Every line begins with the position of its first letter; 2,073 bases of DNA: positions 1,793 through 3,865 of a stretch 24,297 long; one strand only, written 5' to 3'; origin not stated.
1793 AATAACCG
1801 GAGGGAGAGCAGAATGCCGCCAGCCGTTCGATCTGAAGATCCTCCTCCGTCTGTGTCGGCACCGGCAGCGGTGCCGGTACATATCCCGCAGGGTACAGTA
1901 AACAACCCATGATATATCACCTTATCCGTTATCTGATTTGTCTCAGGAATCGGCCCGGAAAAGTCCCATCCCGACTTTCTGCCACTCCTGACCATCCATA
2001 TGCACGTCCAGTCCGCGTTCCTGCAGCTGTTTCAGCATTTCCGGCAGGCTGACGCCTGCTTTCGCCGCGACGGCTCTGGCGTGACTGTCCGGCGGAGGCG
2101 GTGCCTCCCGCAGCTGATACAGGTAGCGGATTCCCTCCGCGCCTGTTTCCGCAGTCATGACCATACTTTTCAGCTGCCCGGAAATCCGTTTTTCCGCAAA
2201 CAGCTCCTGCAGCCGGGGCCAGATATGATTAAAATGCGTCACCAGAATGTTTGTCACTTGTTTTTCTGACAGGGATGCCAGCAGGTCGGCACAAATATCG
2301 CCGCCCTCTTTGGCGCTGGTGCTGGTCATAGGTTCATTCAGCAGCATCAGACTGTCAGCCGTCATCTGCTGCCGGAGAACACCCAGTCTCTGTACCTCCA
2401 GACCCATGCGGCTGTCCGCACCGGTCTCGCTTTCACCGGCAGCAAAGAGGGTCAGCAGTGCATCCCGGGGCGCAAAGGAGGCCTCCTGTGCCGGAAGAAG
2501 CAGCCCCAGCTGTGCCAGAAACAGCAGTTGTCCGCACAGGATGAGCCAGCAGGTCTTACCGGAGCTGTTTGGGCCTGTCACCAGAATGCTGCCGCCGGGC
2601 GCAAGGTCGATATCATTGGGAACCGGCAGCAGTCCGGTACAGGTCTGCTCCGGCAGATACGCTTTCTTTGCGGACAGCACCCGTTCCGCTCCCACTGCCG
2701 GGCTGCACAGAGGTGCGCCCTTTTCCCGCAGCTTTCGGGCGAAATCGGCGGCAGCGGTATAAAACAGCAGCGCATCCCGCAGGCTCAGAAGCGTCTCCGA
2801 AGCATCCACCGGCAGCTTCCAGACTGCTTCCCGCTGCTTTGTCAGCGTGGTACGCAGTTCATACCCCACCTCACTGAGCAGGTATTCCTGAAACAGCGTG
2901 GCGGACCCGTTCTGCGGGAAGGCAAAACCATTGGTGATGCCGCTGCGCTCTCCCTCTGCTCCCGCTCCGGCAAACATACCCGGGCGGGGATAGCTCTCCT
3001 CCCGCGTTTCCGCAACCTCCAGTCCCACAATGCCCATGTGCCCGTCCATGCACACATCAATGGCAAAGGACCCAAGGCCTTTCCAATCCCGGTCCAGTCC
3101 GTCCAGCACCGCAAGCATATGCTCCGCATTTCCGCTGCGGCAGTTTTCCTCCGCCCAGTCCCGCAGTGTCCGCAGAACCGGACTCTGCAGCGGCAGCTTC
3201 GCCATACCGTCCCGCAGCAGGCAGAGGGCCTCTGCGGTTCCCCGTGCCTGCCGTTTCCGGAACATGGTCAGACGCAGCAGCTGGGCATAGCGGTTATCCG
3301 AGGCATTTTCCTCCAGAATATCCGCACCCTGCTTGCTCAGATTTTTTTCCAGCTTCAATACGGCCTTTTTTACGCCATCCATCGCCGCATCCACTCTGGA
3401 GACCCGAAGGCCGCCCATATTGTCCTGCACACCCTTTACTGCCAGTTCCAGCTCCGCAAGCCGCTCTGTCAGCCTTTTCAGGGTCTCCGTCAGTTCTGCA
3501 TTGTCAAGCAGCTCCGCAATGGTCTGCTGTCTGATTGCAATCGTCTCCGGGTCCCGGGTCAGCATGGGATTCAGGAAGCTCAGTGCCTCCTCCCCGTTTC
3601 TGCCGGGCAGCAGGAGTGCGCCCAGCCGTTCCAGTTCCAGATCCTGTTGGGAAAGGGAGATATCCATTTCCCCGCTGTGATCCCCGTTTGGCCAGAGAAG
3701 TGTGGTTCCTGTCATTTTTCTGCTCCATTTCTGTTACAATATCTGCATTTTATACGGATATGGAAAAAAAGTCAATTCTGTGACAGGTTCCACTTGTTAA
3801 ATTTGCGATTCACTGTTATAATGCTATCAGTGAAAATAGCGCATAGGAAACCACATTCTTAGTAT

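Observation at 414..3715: Operon of two paralogous proteins that keep only the MutS domain-V ATPase, with altered Walker A and Walker B motifs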

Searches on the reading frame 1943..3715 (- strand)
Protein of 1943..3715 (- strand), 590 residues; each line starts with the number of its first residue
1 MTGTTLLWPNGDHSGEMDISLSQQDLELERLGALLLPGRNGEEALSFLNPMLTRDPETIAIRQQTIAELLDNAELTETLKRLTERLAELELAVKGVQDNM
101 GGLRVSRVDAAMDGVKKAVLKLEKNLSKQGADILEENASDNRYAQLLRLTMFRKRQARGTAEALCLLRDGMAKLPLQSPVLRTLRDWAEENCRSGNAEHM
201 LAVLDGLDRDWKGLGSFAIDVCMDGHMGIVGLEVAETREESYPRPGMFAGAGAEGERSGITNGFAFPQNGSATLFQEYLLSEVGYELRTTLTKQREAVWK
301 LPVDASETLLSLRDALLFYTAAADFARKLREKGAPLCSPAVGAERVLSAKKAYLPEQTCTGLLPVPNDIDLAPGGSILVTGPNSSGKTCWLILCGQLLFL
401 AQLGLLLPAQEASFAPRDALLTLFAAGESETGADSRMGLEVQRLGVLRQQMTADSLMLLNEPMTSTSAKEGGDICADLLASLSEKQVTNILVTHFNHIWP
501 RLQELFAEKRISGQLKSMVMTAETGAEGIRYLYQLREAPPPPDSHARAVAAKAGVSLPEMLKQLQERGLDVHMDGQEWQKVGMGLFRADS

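Call 3: search_protein_families(library=pfam, proteins=[window:1943-3715:-], max_evalue=1)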
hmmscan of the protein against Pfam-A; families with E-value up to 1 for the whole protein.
window:1943-3715:- (590 aa): 5 families
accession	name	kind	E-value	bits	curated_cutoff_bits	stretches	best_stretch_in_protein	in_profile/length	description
PF00488.27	MutS_V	-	5.3e-18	66.1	30.2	1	377-555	1-172/188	MutS domain V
PF13555.12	AAA_29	-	0.07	13.3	27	1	368-389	16-37/61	P-loop containing region of AAA domain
PF05192.23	MutS_III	-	0.099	13.4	34.1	1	54-132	46-121/194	MutS domain III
PF23991.1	DUF7310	-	0.12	13.4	40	1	72-105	32-65/83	Coiled-coil region of unknown function (DUF7310)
PF19664.4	DUF6167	-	0.19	12.3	27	0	144-196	39-91/96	Family of unknown function (DUF6167)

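Call 4: search_protein_families(library=ncbifam, proteins=[window:1943-3715:-], max_evalue=1)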
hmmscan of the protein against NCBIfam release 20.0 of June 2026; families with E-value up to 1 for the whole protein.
window:1943-3715:- (590 aa): 21 families
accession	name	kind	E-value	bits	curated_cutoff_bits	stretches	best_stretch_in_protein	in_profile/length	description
NF052383.1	ATPase_KamC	equivalog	2.5e-20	72.7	300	1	365-498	299-431/508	lysine 5,6-aminomutase reactivase ATPase KamC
NF003810.1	PRK05399.1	equivalog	8e-17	61.2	480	1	364-555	590-777/793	DNA mismatch repair protein MutS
TIGR01070.1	mutS1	equivalog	2.1e-15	56.2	641.7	1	365-556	582-767/840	DNA mismatch repair protein MutS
TIGR01069.2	mutS2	equivalog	1.7e-12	46.6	400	2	316-413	274-366/790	endonuclease MutS2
TIGR02982.1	heterocyst_DevA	subfamily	2e-05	24.3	295.8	2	437-498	143-204/220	ABC exporter ATP-binding subunit, DevA family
TIGR02868.1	CydC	equivalog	6.3e-05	21.8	329.05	1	438-494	474-528/530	thiol reductant ABC exporter subunit CydC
TIGR01189.1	ccmA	equivalog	0.00075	19.2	131.6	1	369-394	21-46/198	heme ABC exporter ATP-binding protein CcmA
TIGR03608.1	L_ocin_972_ABC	subfamily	0.00077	19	254.85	1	439-503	138-201/206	putative bacteriocin export ABC transporter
NF040873.1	AztA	equivalog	0.0016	18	220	1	440-497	124-180/191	zinc ABC transporter ATP-binding protein AztA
NF007879.0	PRK10584.1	equivalog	0.0042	16.8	336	1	438-504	149-215/228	putative ABC transporter ATP-binding protein YbbA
NF007601.2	PRK10247.1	equivalog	0.0083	15.6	292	0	438-495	134-191/204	iron efflux ABC transporter ATP-binding subunit FetA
TIGR03265.1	PhnT2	equivalog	0.01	15.1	457.7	1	441-494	140-193/353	putative 2-aminoethylphosphonate ABC transporter ATP-binding protein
TIGR03771.1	anch_rpt_ABC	equivalog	0.033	13.9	268.8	1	438-494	116-171/223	anchored repeat-type ABC transporter ATP-binding subunit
TIGR02211.1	LolD_lipo_ex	equivalog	0.044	13.3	307.75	1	438-505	144-211/221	lipoprotein-releasing ABC transporter ATP-binding protein LolD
TIGR01184.1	ntrCD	subfamily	0.046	13.3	291.8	1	440-494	119-173/230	nitrate ABC transporter ATP-binding protein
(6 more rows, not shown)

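Call 5: search_protein_families(library=padloc, proteins=[window:1943-3715:-], max_evalue=1)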
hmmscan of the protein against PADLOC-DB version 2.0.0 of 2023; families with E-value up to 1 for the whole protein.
window:1943-3715:- (590 aa): 2 families
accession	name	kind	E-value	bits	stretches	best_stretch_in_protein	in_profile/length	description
PDLC04140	mad8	-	0.00066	17.3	1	365-388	18-41/314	mads_8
PDLC03859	LmuB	-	0.04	11.1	0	368-388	18-38/611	-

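Call 12: find_homologous_proteins(query=window:1943-3715:-)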
Query window:1943-3715:- (590 aa): 352 proteins with E <= 0.001 among 8000 candidates; the best 120 are listed.
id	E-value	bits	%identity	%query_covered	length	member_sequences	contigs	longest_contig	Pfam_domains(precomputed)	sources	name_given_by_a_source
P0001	0.0e+0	1306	100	100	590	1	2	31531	PF00488.28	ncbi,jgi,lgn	-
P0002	0.0e+0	1026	80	99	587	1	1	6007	PF00488.28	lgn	-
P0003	1.0e-240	818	66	99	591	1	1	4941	PF00488.28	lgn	-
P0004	1.6e-218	745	61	99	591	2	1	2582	PF00488.28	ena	-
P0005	2.1e-215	735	59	99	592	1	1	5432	PF00488.28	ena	-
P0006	2.5e-215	735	60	99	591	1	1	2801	PF00488.28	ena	-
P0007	1.1e-213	729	60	99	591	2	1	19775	PF00488.28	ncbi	-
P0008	3.1e-210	718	59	99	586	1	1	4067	PF00488.28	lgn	-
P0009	1.4e-209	716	59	99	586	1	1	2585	PF00488.28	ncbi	-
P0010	2.1e-209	715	59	99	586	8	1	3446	PF00488.28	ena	-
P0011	1.1e-208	713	59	99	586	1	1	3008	PF00488.28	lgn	-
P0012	1.8e-208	712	57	99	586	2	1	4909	PF00488.28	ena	-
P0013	7.3e-208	710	59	99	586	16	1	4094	PF00488.28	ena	-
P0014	1.3e-207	709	58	99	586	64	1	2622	PF00488.28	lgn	-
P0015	1.6e-207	709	58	99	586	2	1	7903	PF00488.28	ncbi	-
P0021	2.4e-204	698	56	99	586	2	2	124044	PF00488.28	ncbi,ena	-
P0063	5.9e-152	525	46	98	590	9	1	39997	PF00488.28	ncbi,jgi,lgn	jgi:hypothetical protein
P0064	3.8e-149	516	45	98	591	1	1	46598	PF00488.28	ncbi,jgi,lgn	jgi:uncharacterized protein (DUF2344 family)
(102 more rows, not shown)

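Call 26: find_encoding_contigs(protein=P0021, flank=8000, max_places=2)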
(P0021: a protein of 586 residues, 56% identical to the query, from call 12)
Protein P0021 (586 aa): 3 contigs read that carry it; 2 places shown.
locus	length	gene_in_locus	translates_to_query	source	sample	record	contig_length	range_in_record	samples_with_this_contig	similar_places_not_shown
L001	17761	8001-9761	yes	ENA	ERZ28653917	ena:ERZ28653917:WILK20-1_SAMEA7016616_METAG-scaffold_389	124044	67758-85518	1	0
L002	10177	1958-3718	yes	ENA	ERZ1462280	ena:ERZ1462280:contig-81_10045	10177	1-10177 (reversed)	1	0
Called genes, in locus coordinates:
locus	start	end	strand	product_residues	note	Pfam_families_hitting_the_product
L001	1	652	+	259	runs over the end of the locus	-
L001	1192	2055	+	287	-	PF00583:Acetyltransf_1, PF13673:Acetyltransf_10, PF13508:Acetyltransf_7, PF14542:Acetyltransf_CG (faint), PF08445:FR47 (faint), PF00583:Acetyltransf_1 (weak), PF13673:Acetyltransf_10 (weak), PF13508:Acetyltransf_7 (weak)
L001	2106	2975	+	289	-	PF00583:Acetyltransf_1, PF13673:Acetyltransf_10, PF13508:Acetyltransf_7, PF08445:FR47 (faint), PF14542:Acetyltransf_CG (faint), PF00583:Acetyltransf_1, PF13508:Acetyltransf_7, PF13673:Acetyltransf_10 (weak), +2 more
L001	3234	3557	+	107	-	PF03992:ABM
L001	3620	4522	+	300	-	PF10340:Say1_Mug180, PF20434:BD-FAE, PF07859:Abhydrolase_3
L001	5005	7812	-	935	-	PF00111:Fer2 (weak), PF13085:Fer2_3 (faint), PF01799:Fer2_2, PF01315:Ald_Xan_dh_C, PF02738:MoCoBD_1, PF20256:MoCoBD_2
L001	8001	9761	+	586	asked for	PF00488:MutS_V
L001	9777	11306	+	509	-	PF00488:MutS_V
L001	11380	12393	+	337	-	PF03590:AsnA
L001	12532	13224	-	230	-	PF00230:MIP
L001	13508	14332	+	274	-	PF01522:Polysacc_deac_1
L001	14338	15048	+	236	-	PF09365:DUF2461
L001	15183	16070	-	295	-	PF01545:Cation_efflux, PF16916:ZT_dimer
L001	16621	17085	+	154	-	PF00588:SpoU_methylase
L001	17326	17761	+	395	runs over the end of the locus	PF00162:PGK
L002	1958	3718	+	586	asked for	PF00488:MutS_V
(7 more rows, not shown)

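Call 27: find_encoding_contigs(protein=P0064, flank=8000, max_places=2)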
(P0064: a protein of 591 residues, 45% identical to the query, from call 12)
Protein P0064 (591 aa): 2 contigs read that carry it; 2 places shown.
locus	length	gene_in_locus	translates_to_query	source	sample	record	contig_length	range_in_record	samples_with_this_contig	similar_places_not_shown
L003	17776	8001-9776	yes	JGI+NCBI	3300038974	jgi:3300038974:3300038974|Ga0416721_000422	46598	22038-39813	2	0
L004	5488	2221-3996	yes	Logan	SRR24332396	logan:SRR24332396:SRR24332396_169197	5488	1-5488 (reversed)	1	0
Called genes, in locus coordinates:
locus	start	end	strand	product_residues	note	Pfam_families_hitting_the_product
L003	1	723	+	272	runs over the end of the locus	PF02811:PHP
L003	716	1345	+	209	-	PF00756:Esterase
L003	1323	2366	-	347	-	PF00501:AMP-binding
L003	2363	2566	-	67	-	PF24292:DUF7479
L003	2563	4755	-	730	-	PF14691:Fer4_20, PF00890:FAD_binding_2 (weak), PF01266:DAO (weak), PF03486:HI0933_like (weak), PF07992:Pyr_redox_2 (weak), PF13450:NAD_binding_8, PF13534:Fer4_17 (weak), PF02754:CCG (faint)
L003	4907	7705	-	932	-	PF00111:Fer2 (weak), PF13085:Fer2_3 (faint), PF01799:Fer2_2, PF01315:Ald_Xan_dh_C, PF02738:MoCoBD_1, PF20256:MoCoBD_2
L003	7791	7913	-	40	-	-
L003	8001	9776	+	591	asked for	PF00488:MutS_V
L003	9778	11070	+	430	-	PF00488:MutS_V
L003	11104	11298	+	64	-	-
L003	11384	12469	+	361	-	PF01208:URO-D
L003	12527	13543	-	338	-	PF12833:HTH_18, PF00165:HTH_AraC (weak)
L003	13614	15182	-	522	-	PF01144:CoA_trans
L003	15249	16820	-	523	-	PF00501:AMP-binding, PF13193:AMP-binding_C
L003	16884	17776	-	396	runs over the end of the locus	PF00037:Fer4 (weak), PF12797:Fer4_2 (faint), PF12837:Fer4_6 (faint), PF12838:Fer4_7, PF13187:Fer4_9, PF13237:Fer4_10, PF01012:ETF, PF00766:ETF_alpha, +2 more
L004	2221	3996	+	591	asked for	PF00488:MutS_V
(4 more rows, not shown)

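Call 49: search_solved_structures(query=A3, max_evalue=0.01, show_alignments=1)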
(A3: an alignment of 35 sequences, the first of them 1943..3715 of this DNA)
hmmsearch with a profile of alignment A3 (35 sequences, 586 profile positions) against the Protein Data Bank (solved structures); distinct sequences matched with E-value up to 0.01: 40.
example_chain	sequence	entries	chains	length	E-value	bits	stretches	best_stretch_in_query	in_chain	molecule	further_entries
8r7c_A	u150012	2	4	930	1.7e-18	69.5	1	266-521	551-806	DNA mismatch repair protein Msh2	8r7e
2o8b_A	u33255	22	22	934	1.7e-18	69.5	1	266-521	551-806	DNA mismatch repair protein Msh2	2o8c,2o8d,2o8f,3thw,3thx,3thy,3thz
2o8e_A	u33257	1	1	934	1.7e-18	69.5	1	266-521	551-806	DNA mismatch repair protein Msh2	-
1ewr_A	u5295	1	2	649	6e-18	67.7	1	362-511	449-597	DNA MISMATCH REPAIR PROTEIN MUTS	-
1fw6_A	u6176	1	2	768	8.1e-18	67.2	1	362-511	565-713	DNA MISMATCH REPAIR PROTEIN MUTS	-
1ewq_A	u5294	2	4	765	8.2e-18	67.2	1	362-510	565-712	DNA MISMATCH REPAIR PROTEIN MUTS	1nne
8rb1_A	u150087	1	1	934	9e-18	67.1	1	266-521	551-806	DNA mismatch repair protein Msh2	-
2o8b_B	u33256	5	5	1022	1.1e-17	66.8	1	358-542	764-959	DNA mismatch repair protein MSH6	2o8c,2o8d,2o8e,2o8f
8rax_A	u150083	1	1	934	1.9e-17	66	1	266-521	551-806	DNA mismatch repair protein Msh2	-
8ag6_B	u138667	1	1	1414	2.3e-17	65.8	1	358-542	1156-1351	DNA mismatch repair protein Msh6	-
8raz_A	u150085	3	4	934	2.3e-17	65.7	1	266-521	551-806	DNA mismatch repair protein Msh2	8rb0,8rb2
5x9w_A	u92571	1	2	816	4.2e-17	64.9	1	311-560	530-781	DNA mismatch repair protein MutS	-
5yk4_A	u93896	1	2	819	4.3e-17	64.8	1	311-560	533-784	DNA mismatch repair protein MutS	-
8r7e_B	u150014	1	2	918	1.3e-16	63.2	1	329-504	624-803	DNA mismatch repair protein Msh3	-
8rz7_B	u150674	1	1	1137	2.1e-16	62.6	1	329-503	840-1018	DNA mismatch repair protein Msh3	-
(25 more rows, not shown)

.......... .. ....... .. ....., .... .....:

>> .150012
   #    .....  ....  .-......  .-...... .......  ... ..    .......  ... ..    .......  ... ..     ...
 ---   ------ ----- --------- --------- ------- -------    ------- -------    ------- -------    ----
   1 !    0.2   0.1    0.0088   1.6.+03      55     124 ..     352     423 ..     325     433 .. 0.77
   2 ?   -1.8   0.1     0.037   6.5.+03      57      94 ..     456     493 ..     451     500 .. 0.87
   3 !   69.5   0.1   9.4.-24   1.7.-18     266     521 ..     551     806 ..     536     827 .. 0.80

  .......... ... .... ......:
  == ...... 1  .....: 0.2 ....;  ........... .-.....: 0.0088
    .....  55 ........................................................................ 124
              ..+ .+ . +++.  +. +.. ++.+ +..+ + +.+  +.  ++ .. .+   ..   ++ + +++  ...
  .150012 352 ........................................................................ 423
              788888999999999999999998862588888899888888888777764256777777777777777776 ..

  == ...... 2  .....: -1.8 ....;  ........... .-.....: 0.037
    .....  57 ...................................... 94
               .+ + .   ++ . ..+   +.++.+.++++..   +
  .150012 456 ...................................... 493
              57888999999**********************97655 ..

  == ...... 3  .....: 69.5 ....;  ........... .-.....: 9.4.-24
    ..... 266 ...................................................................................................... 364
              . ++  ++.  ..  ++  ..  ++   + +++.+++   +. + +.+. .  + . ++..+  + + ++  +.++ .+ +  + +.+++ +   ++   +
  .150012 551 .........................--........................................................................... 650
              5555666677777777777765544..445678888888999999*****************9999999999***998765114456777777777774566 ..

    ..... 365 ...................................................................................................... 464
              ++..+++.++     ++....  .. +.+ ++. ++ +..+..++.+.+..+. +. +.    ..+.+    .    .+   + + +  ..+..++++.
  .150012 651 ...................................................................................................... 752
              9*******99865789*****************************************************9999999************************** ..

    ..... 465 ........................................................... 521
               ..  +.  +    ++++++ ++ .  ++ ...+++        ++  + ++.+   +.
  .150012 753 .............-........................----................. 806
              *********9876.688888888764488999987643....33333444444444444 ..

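Call 54: predict_structure(alignment_id=A3)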
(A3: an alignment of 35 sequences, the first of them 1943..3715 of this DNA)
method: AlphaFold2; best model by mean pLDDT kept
length: 590 residues; sequences in the alignment: 35
mean_pLDDT: 81.8   pTM: 0.79
mean pLDDT of the five models: 81.8, 80.7, 80.2, 79.0, 74.8
residues with pLDDT >= 90: 289; 70-90: 169; 50-70: 75; < 50: 57
segments of 3 or more residues with pLDDT < 50: 118-129, 131-139, 245-267, 427-431, 540-542
pLDDT, mean of each block of 10 residues (from residue 1): 86 84 93 93 95 94 97 96 95 93 68 49 43 49 88 96 96 91 95 93 94 80 66 76 52 46 44 67 86 92 94 96 97 96 93 92 90 93 83 97 97 96 67 60 83 94 70 87 94 82 90 88 76 75 57 70 79 68 62
secondary structure, 60 per line:
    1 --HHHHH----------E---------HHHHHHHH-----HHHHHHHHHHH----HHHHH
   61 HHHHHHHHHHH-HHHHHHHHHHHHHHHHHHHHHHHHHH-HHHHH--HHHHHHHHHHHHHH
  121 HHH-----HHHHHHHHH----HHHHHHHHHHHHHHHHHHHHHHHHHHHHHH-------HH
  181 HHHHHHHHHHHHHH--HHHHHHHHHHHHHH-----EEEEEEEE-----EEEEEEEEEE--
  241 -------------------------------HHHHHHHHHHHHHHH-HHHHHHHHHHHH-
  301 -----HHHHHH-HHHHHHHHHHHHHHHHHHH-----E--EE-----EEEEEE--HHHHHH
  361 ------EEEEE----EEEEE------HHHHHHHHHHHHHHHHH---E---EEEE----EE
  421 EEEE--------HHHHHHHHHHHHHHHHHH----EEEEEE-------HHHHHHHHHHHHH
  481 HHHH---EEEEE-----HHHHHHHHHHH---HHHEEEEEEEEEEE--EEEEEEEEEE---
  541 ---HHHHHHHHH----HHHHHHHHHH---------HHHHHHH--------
elements in order: H3-7 H28-35 H41-51 H56-71 H73-98 H100-104 H107-123 H129-137 H142-171 H179-194 H197-210 E216-223 E229-238 H272-286 H288-299 H306-311 H313-331 E347-352 H355-360 E367-371 E376-380 H387-403 E411-414 E419-424 H433-450 E455-460 H468-484 E488-492 H498-508 E515-525 E528-537 H544-552 H557-566 H576-582

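Call 58: fold_search(model_id=the predicted structure, library=pdb)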
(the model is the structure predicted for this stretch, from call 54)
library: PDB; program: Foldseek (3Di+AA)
matches with E <= 10: 1257; with E <= 0.001: 210
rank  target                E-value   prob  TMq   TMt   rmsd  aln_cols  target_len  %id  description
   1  1ewq_B                5.9e-18  1.00  0.47  0.38  14.2       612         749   20  CRYSTAL STRUCTURE TAQ MUTS COMPLEXED WITH A HETERODUPLEX DNA AT 2.2 A RESOLUTION (released 2000-10-23)
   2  1ewq_A                1.0e-17  1.00  0.51  0.41  13.9       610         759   20  CRYSTAL STRUCTURE TAQ MUTS COMPLEXED WITH A HETERODUPLEX DNA AT 2.2 A RESOLUTION (released 2000-10-23)
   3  3zlj_B                2.0e-17  1.00  0.52  0.42  12.9       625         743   17  CRYSTAL STRUCTURE OF FULL-LENGTH E.COLI DNA MISMATCH REPAIR PROTEIN MUTS D835R MUTANT IN COMPLEX WITH GT MISMATCHED DN (released 2013-07-17)
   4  8raw_A                1.1e-16  1.00  0.52  0.37  12.7       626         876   16  The crystal structure of DNA-bound human MutSbeta (MSH2/MSH3_G901D) in the canonical mismatch bound conformation with  (released 2025-06-11)
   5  8rau_A                1.4e-16  1.00  0.51  0.36  12.5       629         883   16  The crystal structure of DNA-bound human MutSbeta (MSH2/MSH3) in the canonical mismatch bound conformation with ADP bo (released 2025-06-11)
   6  6i5f_A                1.4e-16  1.00  0.49  0.39  14.0       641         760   16  Crystal structure of DNA-free E.coli MutS P839E dimer mutant (released 2019-08-14)
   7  3thw_A                1.4e-16  1.00  0.52  0.35  12.6       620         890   16  Human MutSbeta complexed with an IDL of 4 bases (Loop4) and ADP (released 2011-12-21)
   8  3thz_A                1.8e-16  1.00  0.50  0.35  21.7       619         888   18  Human MutSbeta complexed with an IDL of 6 bases (Loop6) and ADP (released 2011-12-21)
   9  2o8c_A                2.2e-16  1.00  0.47  0.35  20.9       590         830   18  human MutSalpha (MSH2/MSH6) bound to ADP and an O6-methyl-guanine T mispair (released 2007-06-05)
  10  7ai6_A                2.6e-16  1.00  0.51  0.39  12.7       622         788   17  MutS in mismatch bound state (released 2021-03-31)
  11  1ng9_A                2.7e-16  1.00  0.51  0.39  13.6       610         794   17  E.coli MutS R697A: an ATPase-asymmetry mutant (released 2003-02-11)
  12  8r7v_A                2.8e-16  1.00  0.51  0.37  12.8       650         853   16  MutSbeta bound to compound CHDI-00898647 in the canonical DNA-mismatch bound form (released 2024-10-30)
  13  8ag6_A                2.8e-16  1.00  0.48  0.33  20.4       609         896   18  human MutSalpha (MSH2/MSH6) binding to DNA with a GT mismatch (released 2023-01-25)
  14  7ai6_B                3.0e-16  1.00  0.50  0.38  12.3       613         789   17  MutS in mismatch bound state (released 2021-03-31)
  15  7ai7_A                3.6e-16  1.00  0.52  0.40  13.0       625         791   17  MutS in Intermediate state (released 2021-03-31)
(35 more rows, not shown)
